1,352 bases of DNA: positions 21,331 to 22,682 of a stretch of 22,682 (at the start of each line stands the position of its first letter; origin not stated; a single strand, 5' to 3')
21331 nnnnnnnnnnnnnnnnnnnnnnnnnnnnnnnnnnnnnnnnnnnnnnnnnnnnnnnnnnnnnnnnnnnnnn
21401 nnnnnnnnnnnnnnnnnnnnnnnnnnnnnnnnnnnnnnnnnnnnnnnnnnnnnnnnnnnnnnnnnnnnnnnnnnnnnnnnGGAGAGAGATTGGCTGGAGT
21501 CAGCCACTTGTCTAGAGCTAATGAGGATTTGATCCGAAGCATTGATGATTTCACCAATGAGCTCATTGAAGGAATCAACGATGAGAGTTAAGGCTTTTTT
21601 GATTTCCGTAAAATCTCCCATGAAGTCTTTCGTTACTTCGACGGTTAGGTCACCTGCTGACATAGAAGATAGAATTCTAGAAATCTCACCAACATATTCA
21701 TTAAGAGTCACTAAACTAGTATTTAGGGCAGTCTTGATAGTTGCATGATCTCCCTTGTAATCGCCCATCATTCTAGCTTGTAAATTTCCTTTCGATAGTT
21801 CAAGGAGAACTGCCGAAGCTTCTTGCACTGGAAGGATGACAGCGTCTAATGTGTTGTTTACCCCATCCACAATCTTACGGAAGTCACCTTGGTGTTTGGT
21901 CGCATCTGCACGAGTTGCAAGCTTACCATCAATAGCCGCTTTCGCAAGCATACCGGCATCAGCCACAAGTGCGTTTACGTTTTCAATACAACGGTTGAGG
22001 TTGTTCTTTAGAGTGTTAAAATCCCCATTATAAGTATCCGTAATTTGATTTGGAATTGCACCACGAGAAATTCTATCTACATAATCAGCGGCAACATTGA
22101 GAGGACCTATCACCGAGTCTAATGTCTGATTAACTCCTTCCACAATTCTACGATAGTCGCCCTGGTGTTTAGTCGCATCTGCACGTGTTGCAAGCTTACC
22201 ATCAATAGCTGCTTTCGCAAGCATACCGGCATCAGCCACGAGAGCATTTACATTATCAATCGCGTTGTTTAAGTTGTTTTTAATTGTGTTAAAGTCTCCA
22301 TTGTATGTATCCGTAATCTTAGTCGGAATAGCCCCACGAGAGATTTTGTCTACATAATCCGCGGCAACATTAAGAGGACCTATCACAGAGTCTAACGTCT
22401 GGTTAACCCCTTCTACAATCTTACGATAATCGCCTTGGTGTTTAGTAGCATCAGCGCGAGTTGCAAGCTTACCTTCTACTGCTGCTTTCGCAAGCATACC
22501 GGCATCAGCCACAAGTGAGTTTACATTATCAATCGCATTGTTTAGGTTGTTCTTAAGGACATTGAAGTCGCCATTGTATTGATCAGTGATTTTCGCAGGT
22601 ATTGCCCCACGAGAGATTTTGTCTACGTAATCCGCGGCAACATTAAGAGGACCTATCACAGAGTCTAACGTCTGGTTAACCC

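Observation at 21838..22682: Near-identical 273-bp tandem repeats encoding a poly-HAMP array in the MCP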

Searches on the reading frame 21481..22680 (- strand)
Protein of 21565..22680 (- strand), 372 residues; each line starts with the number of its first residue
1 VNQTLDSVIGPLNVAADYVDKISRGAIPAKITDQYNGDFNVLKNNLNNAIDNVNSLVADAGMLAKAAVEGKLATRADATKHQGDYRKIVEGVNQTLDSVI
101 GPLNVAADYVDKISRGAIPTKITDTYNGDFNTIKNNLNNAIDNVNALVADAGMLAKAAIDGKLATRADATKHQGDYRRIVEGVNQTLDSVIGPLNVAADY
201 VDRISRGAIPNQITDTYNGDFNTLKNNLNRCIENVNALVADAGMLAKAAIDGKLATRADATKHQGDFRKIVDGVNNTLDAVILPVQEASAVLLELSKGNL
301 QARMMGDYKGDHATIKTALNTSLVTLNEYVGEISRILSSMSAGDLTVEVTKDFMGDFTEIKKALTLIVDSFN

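Call 22: search_solved_structures(query=window:21565-22680:-, max_evalue=1, show_alignments=2)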
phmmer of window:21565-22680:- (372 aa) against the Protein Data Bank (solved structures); distinct sequences matched with E-value up to 1: 5.
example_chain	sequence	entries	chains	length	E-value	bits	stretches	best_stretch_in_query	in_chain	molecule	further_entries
9trk_A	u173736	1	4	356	6.8e-11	45.6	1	46-276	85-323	histidine kinase,Gcn4p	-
3vol_A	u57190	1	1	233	0.0033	20.4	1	241-325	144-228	Aerotaxis transducer Aer2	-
9trj_A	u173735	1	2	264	0.02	17.8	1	133-276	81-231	histidine kinase,Gcn4p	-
3s3z_A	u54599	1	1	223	0.073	15.9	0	115-146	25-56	Tandem Cyanovirin-N Dimer CVN2L10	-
3s3y_A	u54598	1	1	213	0.079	15.8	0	111-146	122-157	TANDEM CYANOVIRIN-N DIMER CVN2L0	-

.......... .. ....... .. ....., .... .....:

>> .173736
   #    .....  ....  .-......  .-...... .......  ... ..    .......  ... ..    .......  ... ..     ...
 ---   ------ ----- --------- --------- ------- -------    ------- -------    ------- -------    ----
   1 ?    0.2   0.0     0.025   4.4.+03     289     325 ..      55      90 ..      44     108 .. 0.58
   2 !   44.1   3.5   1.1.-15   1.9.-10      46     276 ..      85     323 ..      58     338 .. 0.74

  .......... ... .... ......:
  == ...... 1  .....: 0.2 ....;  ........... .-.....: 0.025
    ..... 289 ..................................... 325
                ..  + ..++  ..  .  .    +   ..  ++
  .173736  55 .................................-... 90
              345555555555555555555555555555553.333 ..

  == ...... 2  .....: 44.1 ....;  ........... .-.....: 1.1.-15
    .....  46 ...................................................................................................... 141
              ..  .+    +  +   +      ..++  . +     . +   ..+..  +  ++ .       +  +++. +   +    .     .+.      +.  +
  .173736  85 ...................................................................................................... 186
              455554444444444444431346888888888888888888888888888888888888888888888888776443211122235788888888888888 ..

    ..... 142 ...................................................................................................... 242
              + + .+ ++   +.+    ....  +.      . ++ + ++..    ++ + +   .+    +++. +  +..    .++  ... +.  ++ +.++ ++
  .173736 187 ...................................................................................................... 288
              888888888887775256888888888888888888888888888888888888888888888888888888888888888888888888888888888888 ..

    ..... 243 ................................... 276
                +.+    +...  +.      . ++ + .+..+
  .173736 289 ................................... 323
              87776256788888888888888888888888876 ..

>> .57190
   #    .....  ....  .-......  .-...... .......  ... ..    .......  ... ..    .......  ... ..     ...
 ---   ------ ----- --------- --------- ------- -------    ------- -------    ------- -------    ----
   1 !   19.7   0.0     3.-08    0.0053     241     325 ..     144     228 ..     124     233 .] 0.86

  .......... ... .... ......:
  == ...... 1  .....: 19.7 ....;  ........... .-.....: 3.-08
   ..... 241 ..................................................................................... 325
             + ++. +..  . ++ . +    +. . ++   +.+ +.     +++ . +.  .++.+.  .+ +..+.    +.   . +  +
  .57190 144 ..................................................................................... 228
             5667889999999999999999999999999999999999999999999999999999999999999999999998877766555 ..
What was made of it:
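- Closest known: Pseudomonas aeruginosa Aer2 multi-HAMP. Same: Sequence match to Aer2 3vol has E 0.003 (call 22).
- The whole array aligns in di-HAMP register to 9trk_A, E 6.8e-11, and to Aer2 3vol, E 0.003 (call 22). There is in-register alignment to the AskA poly-HAMP crystal structure sequence (call 22).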

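Call 52: predict_structure(alignment_id=A1)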
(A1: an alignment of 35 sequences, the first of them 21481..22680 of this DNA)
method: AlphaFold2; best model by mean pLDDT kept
length: 400 residues; sequences in the alignment: 35
mean_pLDDT: 87.1   pTM: 0.54
mean pLDDT of the five models: 87.1, 85.8, 83.3, 73.0, 70.0
residues with pLDDT >= 90: 133; 70-90: 258; 50-70: 9; < 50: 0
segments of 3 or more residues with pLDDT < 50: none
pLDDT, mean of each block of 10 residues (from residue 1): 69 82 83 82 86 88 87 87 88 86 87 86 88 90 90 89 87 90 88 88 88 89 92 91 90 87 93 91 90 93 93 93 92 89 82 87 86 82 81 73
secondary structure, 60 per line:
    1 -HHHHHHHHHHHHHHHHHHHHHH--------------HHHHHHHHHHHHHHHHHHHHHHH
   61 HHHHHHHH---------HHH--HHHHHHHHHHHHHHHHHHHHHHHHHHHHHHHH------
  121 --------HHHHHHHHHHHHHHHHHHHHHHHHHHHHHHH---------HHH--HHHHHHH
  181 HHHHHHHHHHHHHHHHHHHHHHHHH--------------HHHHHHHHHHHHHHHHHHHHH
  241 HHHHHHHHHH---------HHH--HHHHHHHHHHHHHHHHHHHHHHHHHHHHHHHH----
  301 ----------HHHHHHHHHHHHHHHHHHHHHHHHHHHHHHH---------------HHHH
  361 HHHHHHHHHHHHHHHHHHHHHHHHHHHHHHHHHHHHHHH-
elements in order: H2-23 H38-68 H83-114 H129-159 H174-205 H220-250 H265-296 H311-341 H357-399
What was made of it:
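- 22237..22509 (-): Complete 91-aa di-HAMP unit 'c580' (non-canonical HAMP followed by canonical HAMP). AF2 helix-connector pattern (call 52).
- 21556..21690 (-): Last HAMP before the methyl-accepting domain (aa about 331-375). AF2 connector at aa 342-356 between helices 311-341 and 357-399 (call 52).
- AF2 pLDDT 87, helices of about 31 aa separated by 14-aa connectors, 8 connectors in 400 aa (call 52). The 14-aa connectors recur regularly (call 52).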

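Call 54: fold_search(model_id=the predicted structure, library=pdb)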
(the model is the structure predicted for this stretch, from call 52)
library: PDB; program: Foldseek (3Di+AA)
matches with E <= 10: 62; with E <= 0.001: 0
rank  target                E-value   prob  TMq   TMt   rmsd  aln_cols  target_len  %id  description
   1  4i44                  1.5e-03  1.00  0.24  0.55   9.0       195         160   17  Aer2 poly-HAMP domains: V33G HAMP1 inverted signaling mutant (released 2013-02-27)
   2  4i3m                  8.3e-03  1.00  0.23  0.56   6.8       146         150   17  Aer2 poly-HAMP domains: L44H HAMP1 CW-lock mutant (released 2013-02-27)
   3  3lnr                  1.1e-02  1.00  0.24  0.56   6.9       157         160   16  Crystal structure of poly-HAMP domains from the P. aeruginosa soluble receptor Aer2 (released 2010-05-05)
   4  4l3i_B                3.6e-01  0.23  0.19  0.17  18.1       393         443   11  Structure of the microtubule associated protein PRC1 (Protein Regulator of Cytokinesis 1) (released 2013-07-17)
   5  7tbk_A2               4.9e-01  0.08  0.10  0.05  37.0       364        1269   16  Composite structure of the dilated human nuclear pore complex (NPC) symmetric core generated with a 37A in situ cryo- (released 2022-06-15)
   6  9a5d_A                6.9e-01  0.25  0.17  0.12  28.1       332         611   10  Integrative model of WALK-YYCH by crosslinking MS and deep learning (released 2024-09-18)
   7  4l6y_B                7.7e-01  0.16  0.21  0.20  20.2       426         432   10  Structure of the microtubule associated protein PRC1 (Protein Regulator of Cytokinesis 1) (released 2013-07-17)
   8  9g3d_A                1.0e+00  0.03  0.09  0.09  55.8       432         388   13  Cryo-EM structure of SbmA in the inward-facing-narrow conformation bound to 2 sybodies (released 2025-07-23)
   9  3zrv_A                1.9e+00  0.57  0.14  0.43  15.7       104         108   15  The high resolution structure of a dimeric Hamp-Dhp fusion displays asymmetry - A291F mutant (released 2011-07-06)
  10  9kpe_R                3.0e+00  0.05  0.10  0.14  40.8       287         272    8  Cryo-EM structure of GPCR16-GiH5 complex (released 2025-04-02)
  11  7woo_D                3.1e+00  0.02  0.11  0.04  36.2       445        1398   11  Cryo-EM structure of the inner ring protomer of the Saccharomyces cerevisiae nuclear pore complex (released 2022-04-13)
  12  4cti_C                3.5e+00  0.14  0.13  0.23  20.0       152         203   14  Escherichia coli EnvZ histidine kinase catalytic part fused to Archaeoglobus fulgidus Af1503 HAMP domain (released 2014-04-09)
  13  9h2v_A                3.6e+00  0.06  0.10  0.12  24.4       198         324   14  a YnaI-MscS chimera in an open conformation purified in DDM showing ligand-filled pockets (released 2025-09-24)
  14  8e1e_A                3.6e+00  0.04  0.10  0.16  37.3       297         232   10  Scaffolding protein functional sites using deep learning (released 2023-08-16)
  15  4cti_B                4.0e+00  0.23  0.12  0.20  15.6       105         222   12  Escherichia coli EnvZ histidine kinase catalytic part fused to Archaeoglobus fulgidus Af1503 HAMP domain (released 2014-04-09)
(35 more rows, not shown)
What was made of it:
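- Closest known: Pseudomonas aeruginosa Aer2 multi-HAMP. Same: It is the best structural match to the model (call 54).
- Closest known: Pseudomonas aeruginosa Aer2 multi-HAMP. Different: Identity to the model is 16-17% (call 54).
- Foldseek top three hits are the Aer2 poly-HAMP structures 4i44, 4i3m and 3lnr, probability 1.00, TM 0.55-0.56 on the target (call 54). The best fold matches are the Aer2 poly-HAMP structures (call 54).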

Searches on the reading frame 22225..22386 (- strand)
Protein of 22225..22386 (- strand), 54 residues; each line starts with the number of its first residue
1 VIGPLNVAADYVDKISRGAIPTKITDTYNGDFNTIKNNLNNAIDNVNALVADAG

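Call 48: search_solved_structures(query=A3, max_evalue=10, show_alignments=3)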
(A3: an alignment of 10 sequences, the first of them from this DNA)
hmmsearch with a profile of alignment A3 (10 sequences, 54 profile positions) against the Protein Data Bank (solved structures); distinct sequences matched with E-value up to 10: 17.
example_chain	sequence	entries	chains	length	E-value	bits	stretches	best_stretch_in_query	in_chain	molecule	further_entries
9trk_A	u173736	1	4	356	7.1e-09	38.5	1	7-53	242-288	histidine kinase,Gcn4p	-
8der_X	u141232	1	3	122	0.081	15.9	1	10-46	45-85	SKV16 Fab Heavy Chain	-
3vol_A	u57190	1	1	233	0.085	15.9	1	12-40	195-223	Aerotaxis transducer Aer2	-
7w5z_B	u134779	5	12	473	0.091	15.8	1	15-41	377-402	Protein phosphatase 2C, putative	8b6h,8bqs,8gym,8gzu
9wwc_S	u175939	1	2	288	0.15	15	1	9-34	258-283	distal tail protein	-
2a10_A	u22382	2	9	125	0.18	14.8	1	22-50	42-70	Carbon dioxide concentrating mechanism protein ccmK homolog 4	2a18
6scr_A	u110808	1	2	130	0.2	14.7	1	22-50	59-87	Carbon dioxide-concentrating mechanism protein CcmK homolog 4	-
2d5k_A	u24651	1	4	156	0.48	13.4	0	12-45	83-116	Dps family protein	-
3gv2_A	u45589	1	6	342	0.56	13.2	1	22-50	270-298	Capsid protein p24,Carbon dioxide-concentrating mechanism protein CcmK homolog 4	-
2f00_A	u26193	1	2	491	0.68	13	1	19-39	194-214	UDP-N-acetylmuramate--L-alanine ligase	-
3hdb_A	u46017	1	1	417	0.71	12.9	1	22-49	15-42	AAHIV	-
4hv4_A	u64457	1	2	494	0.73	12.9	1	19-39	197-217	UDP-N-acetylmuramate--L-alanine ligase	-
1bud_A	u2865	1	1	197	1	12.4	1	22-48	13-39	PROTEIN (ACUTOLYSIN A)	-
1bsw_A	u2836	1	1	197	1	12.4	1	22-48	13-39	PROTEIN (ACUTOLYSIN A)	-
3oc9_A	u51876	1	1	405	1.1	12.3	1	32-52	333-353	UDP-N-acetylglucosamine pyrophosphorylase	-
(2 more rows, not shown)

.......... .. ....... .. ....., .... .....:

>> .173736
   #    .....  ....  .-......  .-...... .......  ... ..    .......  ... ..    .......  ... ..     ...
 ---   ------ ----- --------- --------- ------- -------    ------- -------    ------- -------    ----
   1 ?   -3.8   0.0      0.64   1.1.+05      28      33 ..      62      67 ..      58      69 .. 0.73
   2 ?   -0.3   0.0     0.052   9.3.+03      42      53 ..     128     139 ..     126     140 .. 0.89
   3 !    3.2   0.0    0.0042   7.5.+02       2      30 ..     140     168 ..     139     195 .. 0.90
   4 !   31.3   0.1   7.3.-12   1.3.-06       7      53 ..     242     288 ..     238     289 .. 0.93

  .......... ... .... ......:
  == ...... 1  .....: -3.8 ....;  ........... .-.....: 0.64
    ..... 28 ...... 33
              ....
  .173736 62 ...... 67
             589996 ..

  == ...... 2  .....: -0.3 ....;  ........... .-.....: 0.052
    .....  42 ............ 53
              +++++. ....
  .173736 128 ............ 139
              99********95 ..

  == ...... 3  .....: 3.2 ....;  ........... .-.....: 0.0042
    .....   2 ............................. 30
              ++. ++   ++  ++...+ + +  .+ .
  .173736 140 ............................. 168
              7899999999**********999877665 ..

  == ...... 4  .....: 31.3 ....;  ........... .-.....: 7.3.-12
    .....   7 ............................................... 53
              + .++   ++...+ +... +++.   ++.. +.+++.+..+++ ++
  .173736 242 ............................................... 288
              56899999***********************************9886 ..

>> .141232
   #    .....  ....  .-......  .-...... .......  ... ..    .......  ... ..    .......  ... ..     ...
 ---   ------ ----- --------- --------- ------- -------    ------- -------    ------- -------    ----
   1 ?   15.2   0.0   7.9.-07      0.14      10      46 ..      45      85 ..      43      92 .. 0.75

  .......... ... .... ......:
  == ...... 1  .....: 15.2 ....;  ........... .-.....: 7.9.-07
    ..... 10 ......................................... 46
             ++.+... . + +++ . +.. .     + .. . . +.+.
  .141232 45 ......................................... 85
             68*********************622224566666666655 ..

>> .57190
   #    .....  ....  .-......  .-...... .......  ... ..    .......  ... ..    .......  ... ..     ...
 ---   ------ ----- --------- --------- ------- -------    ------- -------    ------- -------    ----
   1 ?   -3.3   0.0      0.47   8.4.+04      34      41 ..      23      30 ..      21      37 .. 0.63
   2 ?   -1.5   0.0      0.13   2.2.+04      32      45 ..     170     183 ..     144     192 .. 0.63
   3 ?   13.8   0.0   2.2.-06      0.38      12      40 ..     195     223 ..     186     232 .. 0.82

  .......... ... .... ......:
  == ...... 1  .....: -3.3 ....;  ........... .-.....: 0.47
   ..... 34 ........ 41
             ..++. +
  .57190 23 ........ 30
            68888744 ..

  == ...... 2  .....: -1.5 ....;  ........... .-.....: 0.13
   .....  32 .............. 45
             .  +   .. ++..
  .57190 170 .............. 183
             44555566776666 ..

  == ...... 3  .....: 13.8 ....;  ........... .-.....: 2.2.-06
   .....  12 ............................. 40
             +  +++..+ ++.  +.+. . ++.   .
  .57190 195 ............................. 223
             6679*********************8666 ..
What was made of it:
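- The canonical half matches a HAMP of AskA 9trk, E 7e-9 (call 48).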

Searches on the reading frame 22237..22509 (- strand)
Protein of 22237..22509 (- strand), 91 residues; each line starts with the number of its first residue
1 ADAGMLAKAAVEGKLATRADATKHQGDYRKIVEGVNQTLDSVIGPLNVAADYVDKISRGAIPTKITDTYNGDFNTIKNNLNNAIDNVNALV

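Call 33: search_protein_families(library=pfam, proteins=[window:22237-22509:-], max_evalue=10)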
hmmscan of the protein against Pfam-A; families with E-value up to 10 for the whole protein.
seq(91 aa): 2 families
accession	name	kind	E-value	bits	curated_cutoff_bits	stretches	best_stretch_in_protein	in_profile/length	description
PF18947.5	HAMP_2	-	1.1e-33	115.4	24.3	1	23-89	1-67/67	HAMP domain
PF00672.30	HAMP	-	0.13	13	25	1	42-88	6-52/53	HAMP domain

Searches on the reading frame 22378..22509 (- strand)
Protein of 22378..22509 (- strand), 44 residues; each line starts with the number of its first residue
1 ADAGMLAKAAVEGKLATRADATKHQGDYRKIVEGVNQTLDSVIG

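Call 47: search_solved_structures(query=A2, max_evalue=10, show_alignments=3)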
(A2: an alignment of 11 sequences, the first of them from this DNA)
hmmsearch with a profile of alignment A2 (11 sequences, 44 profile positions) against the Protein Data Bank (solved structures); distinct sequences matched with E-value up to 10: 5.
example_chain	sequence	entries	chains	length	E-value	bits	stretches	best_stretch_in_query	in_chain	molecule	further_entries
1x63_A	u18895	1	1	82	0.11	15.5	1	12-34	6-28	Skeletal muscle LIM-protein 1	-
8gyn_A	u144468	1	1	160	0.38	13.7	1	24-41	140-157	Tumor necrosis factor alpha-induced protein 8-like protein 1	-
1zhq_A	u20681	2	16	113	0.58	13.1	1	24-35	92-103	mannan-binding lectin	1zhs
6gxs_A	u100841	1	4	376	0.74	12.8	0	24-36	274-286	CV39L lectin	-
2cup_A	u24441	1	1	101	1.5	11.8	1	14-34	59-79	Skeletal muscle LIM-protein 1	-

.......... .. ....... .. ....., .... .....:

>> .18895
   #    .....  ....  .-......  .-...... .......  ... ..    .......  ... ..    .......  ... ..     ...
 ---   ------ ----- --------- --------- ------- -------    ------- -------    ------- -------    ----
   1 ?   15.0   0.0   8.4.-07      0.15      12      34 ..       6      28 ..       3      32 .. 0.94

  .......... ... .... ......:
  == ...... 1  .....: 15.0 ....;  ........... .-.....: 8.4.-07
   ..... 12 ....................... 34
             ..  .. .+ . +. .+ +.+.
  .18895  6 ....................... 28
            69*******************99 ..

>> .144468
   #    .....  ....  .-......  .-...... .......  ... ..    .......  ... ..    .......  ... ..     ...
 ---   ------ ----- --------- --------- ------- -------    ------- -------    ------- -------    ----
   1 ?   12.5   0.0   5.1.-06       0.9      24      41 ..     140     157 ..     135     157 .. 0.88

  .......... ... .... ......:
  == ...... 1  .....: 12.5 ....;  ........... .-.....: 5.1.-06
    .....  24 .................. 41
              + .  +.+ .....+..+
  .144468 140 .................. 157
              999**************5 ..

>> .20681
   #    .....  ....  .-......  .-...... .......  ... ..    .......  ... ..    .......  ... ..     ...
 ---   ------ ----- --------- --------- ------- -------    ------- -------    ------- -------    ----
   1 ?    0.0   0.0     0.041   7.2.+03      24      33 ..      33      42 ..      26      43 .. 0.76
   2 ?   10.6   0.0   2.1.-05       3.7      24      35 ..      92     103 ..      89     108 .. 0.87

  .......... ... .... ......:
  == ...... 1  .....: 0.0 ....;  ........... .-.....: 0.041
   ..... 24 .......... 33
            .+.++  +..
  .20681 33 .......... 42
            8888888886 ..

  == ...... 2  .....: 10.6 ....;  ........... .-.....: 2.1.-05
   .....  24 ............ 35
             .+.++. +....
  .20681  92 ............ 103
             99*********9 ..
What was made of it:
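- The non-canonical half alone has no significant sequence match to solved structures (call 47). The non-canonical half has no significant PDB sequence match on its own (call 47).
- Tried and rejected: A profile of the non-canonical half against the PDB gave only chance hits, with E at least 0.1 (call 47).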
